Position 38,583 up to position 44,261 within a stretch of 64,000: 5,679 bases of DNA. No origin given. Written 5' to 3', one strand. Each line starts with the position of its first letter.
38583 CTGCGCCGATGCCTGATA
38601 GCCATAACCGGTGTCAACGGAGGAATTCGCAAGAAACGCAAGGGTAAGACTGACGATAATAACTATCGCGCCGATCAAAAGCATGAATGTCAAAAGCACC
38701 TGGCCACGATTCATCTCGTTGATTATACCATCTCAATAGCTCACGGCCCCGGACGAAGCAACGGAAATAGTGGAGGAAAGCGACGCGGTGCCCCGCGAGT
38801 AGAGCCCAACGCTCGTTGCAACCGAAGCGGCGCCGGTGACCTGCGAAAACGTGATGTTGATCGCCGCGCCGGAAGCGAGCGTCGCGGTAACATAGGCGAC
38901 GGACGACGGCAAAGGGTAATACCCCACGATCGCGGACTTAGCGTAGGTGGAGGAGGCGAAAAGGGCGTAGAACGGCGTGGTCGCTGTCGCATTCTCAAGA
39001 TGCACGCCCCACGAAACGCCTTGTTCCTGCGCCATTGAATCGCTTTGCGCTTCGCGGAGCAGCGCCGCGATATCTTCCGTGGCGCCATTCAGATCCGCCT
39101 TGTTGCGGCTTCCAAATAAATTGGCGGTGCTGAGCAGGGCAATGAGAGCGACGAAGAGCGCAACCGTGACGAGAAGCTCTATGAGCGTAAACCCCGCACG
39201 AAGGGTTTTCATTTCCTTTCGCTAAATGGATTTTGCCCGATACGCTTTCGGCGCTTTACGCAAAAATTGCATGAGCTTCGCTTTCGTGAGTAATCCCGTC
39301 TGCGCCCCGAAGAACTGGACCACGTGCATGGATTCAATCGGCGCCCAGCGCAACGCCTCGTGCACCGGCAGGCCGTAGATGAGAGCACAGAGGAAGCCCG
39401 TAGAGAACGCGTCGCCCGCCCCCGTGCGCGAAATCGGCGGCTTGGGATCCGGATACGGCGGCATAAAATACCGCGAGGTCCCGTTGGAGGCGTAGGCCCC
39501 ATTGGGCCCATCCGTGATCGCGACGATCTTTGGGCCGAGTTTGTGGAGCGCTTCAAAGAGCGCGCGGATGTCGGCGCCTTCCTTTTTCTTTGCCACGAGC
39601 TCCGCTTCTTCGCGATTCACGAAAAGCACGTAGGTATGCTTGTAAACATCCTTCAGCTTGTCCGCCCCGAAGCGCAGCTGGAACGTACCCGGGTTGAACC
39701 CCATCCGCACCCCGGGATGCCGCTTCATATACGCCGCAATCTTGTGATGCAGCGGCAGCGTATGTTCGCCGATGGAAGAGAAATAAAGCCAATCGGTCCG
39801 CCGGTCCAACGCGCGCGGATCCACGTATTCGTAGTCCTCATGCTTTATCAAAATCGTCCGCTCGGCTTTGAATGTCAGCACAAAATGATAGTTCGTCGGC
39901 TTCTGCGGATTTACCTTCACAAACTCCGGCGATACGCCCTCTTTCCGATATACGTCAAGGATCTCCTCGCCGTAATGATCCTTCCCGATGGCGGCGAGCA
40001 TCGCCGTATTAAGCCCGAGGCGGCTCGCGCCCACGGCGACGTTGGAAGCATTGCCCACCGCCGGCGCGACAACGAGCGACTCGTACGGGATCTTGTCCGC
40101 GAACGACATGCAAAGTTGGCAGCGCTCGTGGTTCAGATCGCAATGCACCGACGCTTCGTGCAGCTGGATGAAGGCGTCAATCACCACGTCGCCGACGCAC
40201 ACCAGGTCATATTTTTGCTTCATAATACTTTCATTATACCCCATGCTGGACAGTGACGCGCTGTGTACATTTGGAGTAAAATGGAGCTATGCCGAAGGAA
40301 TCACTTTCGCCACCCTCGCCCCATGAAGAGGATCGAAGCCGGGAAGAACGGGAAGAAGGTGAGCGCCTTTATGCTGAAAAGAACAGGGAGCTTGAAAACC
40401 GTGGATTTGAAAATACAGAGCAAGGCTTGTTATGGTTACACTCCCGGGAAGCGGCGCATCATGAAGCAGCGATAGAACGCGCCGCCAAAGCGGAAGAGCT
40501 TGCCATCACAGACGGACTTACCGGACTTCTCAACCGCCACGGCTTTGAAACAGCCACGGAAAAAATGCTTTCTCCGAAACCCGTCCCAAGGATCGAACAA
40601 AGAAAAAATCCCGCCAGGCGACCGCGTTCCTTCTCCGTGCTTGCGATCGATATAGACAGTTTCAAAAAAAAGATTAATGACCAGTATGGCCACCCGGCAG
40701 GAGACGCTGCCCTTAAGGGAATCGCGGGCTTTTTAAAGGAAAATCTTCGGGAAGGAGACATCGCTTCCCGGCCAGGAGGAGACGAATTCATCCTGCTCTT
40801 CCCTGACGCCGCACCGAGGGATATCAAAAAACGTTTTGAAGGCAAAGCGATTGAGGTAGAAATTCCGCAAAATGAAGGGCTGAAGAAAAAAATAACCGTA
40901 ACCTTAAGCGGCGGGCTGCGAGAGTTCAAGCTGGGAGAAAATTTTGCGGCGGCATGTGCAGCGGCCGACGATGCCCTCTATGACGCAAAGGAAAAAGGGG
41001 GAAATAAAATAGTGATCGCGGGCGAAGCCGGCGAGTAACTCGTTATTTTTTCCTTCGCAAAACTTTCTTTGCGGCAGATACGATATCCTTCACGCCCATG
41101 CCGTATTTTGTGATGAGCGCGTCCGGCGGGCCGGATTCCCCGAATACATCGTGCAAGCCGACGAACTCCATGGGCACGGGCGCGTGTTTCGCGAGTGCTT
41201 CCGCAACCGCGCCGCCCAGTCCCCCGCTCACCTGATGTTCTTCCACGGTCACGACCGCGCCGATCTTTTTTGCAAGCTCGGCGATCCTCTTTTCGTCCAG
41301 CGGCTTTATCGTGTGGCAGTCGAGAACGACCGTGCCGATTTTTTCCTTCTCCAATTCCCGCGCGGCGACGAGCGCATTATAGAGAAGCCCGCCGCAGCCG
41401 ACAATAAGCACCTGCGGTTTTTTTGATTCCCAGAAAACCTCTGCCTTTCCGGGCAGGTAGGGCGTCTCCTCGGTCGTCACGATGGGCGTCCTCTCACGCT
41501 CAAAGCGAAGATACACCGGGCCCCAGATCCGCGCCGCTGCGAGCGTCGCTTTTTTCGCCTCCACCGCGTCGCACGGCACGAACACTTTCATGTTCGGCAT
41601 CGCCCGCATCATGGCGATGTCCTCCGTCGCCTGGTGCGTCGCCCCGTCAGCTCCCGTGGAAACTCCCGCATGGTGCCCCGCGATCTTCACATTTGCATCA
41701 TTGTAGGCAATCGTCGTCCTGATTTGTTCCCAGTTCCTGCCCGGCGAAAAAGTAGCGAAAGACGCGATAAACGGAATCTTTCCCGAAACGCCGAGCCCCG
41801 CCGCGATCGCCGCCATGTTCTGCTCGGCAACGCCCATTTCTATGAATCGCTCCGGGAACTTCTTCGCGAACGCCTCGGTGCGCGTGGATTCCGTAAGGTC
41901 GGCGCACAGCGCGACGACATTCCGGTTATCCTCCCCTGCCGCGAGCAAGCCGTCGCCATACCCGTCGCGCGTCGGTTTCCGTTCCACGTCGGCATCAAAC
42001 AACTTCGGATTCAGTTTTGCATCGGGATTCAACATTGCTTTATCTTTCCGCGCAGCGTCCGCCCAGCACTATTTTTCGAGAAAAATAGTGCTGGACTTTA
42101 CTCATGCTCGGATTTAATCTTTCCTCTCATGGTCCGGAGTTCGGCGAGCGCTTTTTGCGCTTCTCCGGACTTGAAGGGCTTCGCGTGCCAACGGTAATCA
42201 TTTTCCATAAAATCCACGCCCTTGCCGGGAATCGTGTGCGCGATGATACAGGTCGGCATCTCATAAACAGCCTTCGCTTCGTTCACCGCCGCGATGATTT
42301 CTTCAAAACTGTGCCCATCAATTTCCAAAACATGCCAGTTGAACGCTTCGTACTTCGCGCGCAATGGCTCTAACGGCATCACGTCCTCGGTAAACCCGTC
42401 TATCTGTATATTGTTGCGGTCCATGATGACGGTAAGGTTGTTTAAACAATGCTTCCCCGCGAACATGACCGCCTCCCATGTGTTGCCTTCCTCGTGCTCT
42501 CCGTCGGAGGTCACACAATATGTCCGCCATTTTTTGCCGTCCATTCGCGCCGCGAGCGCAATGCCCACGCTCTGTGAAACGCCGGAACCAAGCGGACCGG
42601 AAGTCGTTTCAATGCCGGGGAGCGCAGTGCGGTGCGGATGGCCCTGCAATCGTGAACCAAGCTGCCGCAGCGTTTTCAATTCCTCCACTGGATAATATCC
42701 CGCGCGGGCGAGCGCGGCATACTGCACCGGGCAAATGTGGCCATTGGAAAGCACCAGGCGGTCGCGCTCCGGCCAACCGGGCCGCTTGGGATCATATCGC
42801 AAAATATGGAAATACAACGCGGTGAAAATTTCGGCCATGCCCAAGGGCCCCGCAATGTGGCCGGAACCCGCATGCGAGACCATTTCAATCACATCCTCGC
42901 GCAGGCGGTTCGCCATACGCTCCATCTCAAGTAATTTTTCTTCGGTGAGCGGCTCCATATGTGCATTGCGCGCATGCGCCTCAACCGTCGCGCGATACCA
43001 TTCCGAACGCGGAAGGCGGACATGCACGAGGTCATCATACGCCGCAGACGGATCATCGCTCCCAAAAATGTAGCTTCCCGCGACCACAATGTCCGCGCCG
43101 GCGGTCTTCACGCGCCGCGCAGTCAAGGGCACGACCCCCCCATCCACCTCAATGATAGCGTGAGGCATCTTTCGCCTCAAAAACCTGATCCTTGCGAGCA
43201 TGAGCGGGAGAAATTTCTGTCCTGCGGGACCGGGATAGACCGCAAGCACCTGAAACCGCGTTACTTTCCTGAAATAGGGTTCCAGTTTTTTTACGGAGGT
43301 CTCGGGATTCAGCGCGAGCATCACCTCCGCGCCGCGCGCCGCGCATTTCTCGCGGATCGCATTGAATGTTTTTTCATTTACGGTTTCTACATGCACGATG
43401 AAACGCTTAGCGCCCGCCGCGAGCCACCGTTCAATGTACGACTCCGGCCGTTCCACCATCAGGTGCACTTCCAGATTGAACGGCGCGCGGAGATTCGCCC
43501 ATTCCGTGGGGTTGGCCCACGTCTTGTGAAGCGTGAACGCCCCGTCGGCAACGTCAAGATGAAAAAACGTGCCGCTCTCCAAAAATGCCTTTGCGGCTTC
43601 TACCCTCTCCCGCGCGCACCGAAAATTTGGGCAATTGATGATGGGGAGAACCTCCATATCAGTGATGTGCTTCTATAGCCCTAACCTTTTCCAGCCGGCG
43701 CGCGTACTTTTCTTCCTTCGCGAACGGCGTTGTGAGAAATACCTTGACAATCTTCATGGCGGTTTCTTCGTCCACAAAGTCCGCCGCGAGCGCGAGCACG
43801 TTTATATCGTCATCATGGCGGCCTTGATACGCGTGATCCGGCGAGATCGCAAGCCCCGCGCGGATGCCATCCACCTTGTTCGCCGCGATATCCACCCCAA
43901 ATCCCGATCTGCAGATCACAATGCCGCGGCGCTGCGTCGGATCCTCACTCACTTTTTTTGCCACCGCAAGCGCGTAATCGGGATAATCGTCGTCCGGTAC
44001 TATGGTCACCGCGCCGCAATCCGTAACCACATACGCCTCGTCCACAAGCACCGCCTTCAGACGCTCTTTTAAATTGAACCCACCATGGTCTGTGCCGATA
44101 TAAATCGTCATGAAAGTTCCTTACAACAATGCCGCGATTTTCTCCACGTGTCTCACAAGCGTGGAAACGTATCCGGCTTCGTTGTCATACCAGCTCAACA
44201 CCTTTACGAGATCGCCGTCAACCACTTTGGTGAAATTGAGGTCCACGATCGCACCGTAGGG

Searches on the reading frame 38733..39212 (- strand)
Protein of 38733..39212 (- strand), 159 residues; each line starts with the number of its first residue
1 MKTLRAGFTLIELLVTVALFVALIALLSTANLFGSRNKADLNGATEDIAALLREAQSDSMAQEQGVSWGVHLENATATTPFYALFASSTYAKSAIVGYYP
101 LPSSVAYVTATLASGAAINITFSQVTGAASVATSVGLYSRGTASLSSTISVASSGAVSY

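Call 7: search_protein_families(library=pfam, proteins=[window:38733-39212:-], max_evalue=0.001)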
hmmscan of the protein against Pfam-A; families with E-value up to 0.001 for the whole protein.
window:38733-39212:- (159 aa): 1 family
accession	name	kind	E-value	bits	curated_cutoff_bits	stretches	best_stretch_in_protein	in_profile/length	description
PF07963.17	N_methyl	-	2.6e-05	24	21.2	1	5-27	4-26/27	Prokaryotic N-terminal methylation motif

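Call 62: search_protein_families(library=ncbifam, proteins=[window:38733-39209:-], max_evalue=0.01)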
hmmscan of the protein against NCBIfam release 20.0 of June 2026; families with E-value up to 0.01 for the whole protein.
window:38733-39209:- (158 aa): 9 families
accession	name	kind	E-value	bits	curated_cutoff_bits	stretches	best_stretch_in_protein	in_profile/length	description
NF040982.1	ComGD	equivalog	6.5e-06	26.6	70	1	5-66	2-62/139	competence type IV pilus minor pilin ComGD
NF047827.1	T3SSXpsH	equivalog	1.4e-05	24.9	160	1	6-63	2-58/145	type II secretion system protein XpsH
TIGR01708.2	typeII_sec_gspH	equivalog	2.6e-05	24.3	80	1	5-72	2-66/169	type II secretion system minor pseudopilin GspH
TIGR02532.1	IV_pilin_GFxxxE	domain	3.5e-05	23.5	16.3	1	4-26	1-23/24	prepilin-type N-terminal cleavage/methylation domain-containing protein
TIGR01710.1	typeII_sec_gspG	equivalog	0.00022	21.3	88.85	1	6-51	2-46/134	type II secretion system major pseudopilin GspG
TIGR02523.1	type_IV_pilV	equivalog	0.00063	20.2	52.2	1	5-93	2-88/139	type IV pilus modification protein PilV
TIGR02596.1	TIGR02596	subfamily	0.0019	18.3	70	1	7-65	1-56/196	Verru_Chthon cassette protein D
NF041013.1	T4P_ComGE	equivalog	0.005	16.9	49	1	6-63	5-61/83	competence type IV pilus minor pilin ComGE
TIGR01707.1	gspI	equivalog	0.0061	17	44.35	1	6-30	1-26/101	type II secretion system minor pseudopilin GspI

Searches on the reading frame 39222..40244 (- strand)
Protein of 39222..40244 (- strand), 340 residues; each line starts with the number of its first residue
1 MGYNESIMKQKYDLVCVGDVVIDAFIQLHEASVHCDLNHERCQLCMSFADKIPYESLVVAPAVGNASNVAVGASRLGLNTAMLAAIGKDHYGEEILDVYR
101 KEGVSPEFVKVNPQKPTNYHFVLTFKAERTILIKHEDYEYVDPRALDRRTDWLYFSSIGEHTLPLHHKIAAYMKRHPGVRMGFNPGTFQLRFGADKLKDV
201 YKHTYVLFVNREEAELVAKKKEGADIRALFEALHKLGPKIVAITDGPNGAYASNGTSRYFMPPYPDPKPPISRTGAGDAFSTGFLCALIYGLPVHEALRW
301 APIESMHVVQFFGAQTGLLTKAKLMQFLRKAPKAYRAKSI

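Call 7: search_protein_families(library=pfam, proteins=[window:39222-40244:-], max_evalue=0.001)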
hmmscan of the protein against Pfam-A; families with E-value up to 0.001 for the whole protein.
window:39222-40244:- (340 aa): 1 family
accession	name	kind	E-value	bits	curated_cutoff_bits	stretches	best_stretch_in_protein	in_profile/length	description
PF00294.29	PfkB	-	1.8e-40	139.6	25.8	1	59-318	32-299/302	pfkB family carbohydrate kinase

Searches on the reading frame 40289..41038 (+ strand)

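Call 7: search_protein_families(library=pfam, proteins=[window:40289-41038:+], max_evalue=0.001)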
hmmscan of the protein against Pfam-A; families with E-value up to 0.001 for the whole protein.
window:40289-41038:+ (249 aa): 1 family
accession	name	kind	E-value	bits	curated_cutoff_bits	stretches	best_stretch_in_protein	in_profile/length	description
PF00990.26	GGDEF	-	3.2e-32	112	23.8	1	72-240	1-161/161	Diguanylate cyclase, GGDEF domain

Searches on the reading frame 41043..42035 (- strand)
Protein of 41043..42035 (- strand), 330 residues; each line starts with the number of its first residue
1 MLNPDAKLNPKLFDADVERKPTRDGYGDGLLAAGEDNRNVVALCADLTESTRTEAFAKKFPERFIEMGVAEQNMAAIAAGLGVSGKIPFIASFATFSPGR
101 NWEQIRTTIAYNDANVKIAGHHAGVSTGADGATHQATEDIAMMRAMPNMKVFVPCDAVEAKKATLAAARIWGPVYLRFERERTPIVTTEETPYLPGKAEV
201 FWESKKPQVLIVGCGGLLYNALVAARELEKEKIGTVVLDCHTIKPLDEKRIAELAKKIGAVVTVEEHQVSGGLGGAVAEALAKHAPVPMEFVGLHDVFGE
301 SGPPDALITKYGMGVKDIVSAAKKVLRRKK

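Call 8: search_protein_families(library=pfam, proteins=[window:41043-42035:-], max_evalue=0.001)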
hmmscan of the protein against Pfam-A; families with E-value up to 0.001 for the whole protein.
window:41043-42035:- (330 aa): 4 families
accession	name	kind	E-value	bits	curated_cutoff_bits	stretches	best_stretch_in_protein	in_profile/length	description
PF02779.29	Transket_pyr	-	3.9e-43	147.5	27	1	21-183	4-172/174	Transketolase, pyrimidine binding domain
PF02780.25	Transketolase_C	-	8.4e-28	97.2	25.9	1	203-318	6-124/124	Transketolase, C-terminal domain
PF22613.1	Transketolase_C_1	-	0.00013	22.5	27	1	204-313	8-112/113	Transketolase-like TK C-terminal domain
PF17147.9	PFOR_II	-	0.00048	20.9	27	0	209-292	3-89/102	Pyruvate:ferredoxin oxidoreductase core domain II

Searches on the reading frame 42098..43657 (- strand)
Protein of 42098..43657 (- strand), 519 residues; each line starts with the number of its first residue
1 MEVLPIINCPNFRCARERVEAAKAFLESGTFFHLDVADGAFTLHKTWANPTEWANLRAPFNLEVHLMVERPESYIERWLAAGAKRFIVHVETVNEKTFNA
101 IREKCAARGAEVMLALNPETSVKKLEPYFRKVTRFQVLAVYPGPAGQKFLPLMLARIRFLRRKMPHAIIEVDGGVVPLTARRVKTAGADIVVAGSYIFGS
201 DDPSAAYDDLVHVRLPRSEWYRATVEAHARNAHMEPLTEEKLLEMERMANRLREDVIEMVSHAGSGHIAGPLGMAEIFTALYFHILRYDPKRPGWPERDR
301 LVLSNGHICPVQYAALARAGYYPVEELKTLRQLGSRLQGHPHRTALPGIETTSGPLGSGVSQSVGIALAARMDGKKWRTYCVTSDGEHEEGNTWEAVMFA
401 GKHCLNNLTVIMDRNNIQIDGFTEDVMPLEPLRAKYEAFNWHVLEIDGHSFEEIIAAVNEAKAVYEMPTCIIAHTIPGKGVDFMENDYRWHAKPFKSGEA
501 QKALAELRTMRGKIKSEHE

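Call 8: search_protein_families(library=pfam, proteins=[window:42098-43657:-], max_evalue=0.001)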
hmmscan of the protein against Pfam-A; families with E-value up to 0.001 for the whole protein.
window:42098-43657:- (519 aa): 4 families
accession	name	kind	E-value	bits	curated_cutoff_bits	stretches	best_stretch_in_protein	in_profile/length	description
PF00456.26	Transketolase_N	-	4.2e-62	210.5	22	1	246-502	3-270/334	Transketolase, thiamine diphosphate binding domain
PF00834.25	Ribul_P_3_epim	-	6.3e-35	120.8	21.1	1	15-198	14-198/198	Ribulose-phosphate 3 epimerase family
PF13292.11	DXP_synthase_N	-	1.4e-13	51.2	21.2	1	240-419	13-175/274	1-deoxy-D-xylulose-5-phosphate synthase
PF00676.26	E1_dh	-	1.7e-06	27.7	22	1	333-463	81-209/300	Dehydrogenase E1 component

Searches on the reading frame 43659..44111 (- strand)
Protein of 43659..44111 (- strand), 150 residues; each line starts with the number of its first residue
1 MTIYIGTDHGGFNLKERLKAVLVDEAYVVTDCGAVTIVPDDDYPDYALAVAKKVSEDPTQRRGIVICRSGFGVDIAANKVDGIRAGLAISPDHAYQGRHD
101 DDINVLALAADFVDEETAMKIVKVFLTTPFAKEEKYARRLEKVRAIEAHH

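Call 8: search_protein_families(library=pfam, proteins=[window:43659-44111:-], max_evalue=0.001)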
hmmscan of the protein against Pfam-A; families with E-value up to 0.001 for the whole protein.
window:43659-44111:- (150 aa): 1 family
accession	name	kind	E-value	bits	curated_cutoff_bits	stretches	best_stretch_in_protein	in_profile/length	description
PF02502.23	LacAB_rpiB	-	1.9e-41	141.7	24.7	1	3-143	1-138/138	Ribose/Galactose Isomerase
